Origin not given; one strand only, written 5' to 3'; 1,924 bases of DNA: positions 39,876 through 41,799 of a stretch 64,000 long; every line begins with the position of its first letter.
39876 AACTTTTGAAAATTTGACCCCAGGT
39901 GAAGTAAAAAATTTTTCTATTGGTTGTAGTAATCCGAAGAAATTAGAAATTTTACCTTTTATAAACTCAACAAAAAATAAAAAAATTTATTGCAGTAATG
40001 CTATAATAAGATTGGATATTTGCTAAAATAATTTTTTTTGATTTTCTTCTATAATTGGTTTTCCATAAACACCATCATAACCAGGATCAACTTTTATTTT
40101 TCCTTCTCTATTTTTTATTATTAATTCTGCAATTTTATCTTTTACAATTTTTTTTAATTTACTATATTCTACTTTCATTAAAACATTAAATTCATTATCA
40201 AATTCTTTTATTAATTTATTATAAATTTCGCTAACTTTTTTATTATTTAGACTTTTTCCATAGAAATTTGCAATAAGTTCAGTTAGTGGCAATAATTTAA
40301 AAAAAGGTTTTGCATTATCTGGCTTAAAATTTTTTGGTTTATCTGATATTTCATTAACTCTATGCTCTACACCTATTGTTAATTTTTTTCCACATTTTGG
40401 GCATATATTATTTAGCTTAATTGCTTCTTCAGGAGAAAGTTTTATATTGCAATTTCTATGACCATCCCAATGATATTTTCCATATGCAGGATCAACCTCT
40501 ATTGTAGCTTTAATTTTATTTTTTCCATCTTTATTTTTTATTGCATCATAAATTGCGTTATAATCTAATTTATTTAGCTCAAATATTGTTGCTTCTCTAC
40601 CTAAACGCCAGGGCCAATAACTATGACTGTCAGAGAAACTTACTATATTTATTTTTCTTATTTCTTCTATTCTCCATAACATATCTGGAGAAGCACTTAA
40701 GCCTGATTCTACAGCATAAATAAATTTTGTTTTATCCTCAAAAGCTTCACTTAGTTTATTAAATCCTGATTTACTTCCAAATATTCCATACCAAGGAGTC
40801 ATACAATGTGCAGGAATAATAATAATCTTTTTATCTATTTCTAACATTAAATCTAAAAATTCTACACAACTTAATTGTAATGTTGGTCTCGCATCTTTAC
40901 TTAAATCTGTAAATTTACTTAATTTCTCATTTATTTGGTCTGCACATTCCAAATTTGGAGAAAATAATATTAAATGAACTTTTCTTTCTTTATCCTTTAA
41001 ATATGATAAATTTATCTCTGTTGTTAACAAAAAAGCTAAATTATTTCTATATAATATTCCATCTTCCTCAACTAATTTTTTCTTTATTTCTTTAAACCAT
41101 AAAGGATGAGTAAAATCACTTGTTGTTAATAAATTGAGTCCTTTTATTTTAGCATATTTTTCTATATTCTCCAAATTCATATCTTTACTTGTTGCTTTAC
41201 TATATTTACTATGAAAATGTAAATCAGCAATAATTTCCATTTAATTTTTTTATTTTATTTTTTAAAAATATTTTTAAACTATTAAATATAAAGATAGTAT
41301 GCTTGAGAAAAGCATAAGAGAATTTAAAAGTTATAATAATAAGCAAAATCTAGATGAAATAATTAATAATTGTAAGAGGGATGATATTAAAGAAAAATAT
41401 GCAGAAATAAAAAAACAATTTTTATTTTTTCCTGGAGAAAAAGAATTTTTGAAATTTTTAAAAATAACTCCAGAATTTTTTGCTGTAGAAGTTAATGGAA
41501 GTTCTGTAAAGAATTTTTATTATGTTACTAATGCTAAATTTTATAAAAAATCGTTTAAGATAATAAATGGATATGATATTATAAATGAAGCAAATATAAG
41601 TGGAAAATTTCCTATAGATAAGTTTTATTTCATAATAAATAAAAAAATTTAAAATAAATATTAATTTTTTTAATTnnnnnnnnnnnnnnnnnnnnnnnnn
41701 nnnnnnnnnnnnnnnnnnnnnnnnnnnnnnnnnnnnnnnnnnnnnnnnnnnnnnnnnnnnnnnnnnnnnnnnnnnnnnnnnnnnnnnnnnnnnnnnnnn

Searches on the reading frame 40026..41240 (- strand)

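Call 3: search_protein_families(library=pfam, proteins=[window:40026-41240:-], max_evalue=10)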
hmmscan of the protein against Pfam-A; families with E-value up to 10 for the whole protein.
window:40026-41240:- (405 aa): 3 families
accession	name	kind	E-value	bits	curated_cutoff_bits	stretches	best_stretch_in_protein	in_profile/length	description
PF02811.25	PHP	-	0.024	15.4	26.4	1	6-109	1-94/164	PHP domain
PF13248.11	Zn_ribbon_3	-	0.092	12.7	27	1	278-287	17-26/26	zinc-ribbon domain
PF07754.17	HVO_2753_ZBP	-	0.15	12.3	33.2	1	264-286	4-25/46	Small zinc finger protein HVO_2753-like, Zn-binding pocket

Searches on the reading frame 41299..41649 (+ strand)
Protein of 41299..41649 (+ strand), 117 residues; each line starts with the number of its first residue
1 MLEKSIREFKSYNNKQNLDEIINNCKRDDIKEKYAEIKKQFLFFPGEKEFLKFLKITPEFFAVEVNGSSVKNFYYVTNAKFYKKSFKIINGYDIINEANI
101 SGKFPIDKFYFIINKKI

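Call 3: search_protein_families(library=pfam, proteins=[window:41299-41649:+], max_evalue=10)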
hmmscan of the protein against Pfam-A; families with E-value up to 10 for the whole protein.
window:41299-41649:+ (117 aa): 0 families

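Call 4: search_protein_families(library=ncbifam, proteins=[window:41299-41649:+], max_evalue=10)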
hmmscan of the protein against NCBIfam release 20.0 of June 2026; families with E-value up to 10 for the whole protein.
window:41299-41649:+ (117 aa): 0 families
